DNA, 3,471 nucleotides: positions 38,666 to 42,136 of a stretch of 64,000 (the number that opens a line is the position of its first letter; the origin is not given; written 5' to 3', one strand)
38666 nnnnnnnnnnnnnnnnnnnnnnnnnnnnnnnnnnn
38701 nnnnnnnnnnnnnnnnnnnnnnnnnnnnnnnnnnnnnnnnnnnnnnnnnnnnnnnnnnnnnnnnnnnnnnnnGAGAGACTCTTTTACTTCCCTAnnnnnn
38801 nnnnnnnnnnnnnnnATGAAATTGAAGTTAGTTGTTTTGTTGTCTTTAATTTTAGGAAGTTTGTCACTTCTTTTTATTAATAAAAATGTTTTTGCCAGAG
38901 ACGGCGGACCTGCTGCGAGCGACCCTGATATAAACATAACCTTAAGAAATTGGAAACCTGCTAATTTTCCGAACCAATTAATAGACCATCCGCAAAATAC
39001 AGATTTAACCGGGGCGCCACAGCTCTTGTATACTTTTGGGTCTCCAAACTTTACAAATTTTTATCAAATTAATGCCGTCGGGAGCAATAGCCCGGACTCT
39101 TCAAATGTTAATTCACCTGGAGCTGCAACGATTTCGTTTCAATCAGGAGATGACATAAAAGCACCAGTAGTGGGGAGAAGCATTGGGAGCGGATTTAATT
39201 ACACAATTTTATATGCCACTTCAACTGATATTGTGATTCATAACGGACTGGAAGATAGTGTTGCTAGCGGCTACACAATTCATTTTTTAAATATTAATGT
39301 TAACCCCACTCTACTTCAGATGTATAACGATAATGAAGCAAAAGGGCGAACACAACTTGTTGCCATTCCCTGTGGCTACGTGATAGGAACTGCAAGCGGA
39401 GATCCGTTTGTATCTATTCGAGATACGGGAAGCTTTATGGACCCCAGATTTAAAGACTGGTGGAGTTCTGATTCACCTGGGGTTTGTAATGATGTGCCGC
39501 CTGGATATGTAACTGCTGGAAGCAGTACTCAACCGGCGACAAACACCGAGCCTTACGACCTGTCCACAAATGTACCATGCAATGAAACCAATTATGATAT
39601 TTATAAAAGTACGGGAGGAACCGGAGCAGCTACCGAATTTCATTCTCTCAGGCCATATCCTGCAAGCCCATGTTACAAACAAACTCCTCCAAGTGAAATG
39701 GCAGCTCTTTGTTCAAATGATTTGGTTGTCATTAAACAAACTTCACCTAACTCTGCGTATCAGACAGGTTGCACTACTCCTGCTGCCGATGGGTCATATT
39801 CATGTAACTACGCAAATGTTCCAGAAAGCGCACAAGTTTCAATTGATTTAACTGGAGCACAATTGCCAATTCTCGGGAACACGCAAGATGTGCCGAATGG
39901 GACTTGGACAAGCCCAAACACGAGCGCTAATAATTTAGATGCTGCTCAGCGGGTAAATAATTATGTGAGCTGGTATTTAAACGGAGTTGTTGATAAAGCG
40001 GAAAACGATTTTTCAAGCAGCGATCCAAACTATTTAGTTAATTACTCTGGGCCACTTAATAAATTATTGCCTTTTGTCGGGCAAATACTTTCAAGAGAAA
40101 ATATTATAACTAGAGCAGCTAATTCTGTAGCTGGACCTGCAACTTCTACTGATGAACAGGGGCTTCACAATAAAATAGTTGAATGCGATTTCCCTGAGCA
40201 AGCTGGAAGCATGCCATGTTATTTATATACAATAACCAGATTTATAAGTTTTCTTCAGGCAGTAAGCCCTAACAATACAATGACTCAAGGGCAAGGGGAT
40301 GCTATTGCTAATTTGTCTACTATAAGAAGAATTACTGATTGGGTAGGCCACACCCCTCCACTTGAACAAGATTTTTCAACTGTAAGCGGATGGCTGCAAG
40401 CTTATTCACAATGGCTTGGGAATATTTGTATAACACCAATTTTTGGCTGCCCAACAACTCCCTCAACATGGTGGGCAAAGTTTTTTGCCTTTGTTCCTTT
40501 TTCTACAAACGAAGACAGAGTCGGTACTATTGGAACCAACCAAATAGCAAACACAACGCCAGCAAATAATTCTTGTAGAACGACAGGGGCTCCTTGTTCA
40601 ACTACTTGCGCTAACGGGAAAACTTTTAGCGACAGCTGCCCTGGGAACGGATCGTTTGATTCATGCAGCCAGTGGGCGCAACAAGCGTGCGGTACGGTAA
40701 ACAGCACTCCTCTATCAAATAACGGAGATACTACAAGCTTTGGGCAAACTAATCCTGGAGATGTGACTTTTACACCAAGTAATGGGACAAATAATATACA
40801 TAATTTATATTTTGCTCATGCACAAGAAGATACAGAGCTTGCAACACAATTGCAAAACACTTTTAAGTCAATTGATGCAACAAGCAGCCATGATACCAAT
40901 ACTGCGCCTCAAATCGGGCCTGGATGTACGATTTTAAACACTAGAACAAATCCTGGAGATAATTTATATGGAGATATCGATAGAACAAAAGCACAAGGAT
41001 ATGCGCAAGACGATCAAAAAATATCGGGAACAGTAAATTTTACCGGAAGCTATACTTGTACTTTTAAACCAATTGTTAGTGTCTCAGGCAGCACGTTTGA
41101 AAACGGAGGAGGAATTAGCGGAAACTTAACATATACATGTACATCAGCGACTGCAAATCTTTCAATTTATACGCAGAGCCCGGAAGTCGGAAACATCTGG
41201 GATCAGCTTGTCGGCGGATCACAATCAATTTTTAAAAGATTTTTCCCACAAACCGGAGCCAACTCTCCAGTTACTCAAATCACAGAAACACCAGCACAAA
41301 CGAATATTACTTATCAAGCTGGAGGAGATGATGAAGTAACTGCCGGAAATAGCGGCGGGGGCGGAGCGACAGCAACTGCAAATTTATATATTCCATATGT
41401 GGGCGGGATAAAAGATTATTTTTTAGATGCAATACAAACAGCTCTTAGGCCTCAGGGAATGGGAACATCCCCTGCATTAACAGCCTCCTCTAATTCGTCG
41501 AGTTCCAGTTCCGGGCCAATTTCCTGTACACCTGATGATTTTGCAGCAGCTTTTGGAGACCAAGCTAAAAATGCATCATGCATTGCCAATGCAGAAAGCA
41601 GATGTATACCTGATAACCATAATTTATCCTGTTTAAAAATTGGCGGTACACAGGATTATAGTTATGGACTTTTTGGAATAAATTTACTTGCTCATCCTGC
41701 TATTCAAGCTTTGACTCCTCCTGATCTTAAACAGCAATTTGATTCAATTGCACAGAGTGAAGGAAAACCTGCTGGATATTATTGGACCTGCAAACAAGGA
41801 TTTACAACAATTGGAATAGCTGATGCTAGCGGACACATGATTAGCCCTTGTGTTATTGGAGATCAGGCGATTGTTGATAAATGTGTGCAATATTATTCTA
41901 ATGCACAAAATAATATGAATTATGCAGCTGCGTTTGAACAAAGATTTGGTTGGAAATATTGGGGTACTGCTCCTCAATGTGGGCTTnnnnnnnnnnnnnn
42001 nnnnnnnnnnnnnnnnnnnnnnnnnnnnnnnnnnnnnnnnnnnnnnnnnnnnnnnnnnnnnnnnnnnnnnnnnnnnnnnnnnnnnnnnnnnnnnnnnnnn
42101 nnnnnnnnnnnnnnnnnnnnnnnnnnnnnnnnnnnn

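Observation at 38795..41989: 1064-aa Cys-rich surface protein ending in a lysozyme/SLT-like domain, paired with a second 1009-aa CHAP-domain protein (51816..54845)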

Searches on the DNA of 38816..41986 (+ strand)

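Call 105: search_rna_families(sources=[L001, L033, L034, L035, L036, L005, L023], threshold=gathering)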
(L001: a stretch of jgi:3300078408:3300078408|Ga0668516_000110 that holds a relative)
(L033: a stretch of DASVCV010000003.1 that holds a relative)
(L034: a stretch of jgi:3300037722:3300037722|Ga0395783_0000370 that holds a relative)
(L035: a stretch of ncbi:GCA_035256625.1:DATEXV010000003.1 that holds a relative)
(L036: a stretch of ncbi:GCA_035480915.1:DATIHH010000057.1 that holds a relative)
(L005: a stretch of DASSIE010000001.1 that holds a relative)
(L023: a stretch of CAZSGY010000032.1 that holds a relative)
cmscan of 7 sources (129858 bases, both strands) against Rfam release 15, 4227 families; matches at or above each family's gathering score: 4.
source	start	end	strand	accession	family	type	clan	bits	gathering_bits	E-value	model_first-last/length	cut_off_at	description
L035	68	426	+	RF00023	tmRNA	Gene;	CL00001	151.6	47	2.2e-59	1-374/374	no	transfer-messenger RNA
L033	4559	4630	-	RF01689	AdoCbl-II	Cis-reg; riboswitch;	CL00101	41.2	36.5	4.1e-06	1-81/81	no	AdoCbl-II (Cobalamin/B12) riboswitch aptamer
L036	16925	16996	-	RF01689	AdoCbl-II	Cis-reg; riboswitch;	CL00101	39.8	36.5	1.1e-05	1-81/81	no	AdoCbl-II (Cobalamin/B12) riboswitch aptamer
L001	19073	19145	-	RF01689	AdoCbl-II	Cis-reg; riboswitch;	CL00101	37.2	36.5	6.8e-05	1-81/81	no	AdoCbl-II (Cobalamin/B12) riboswitch aptamer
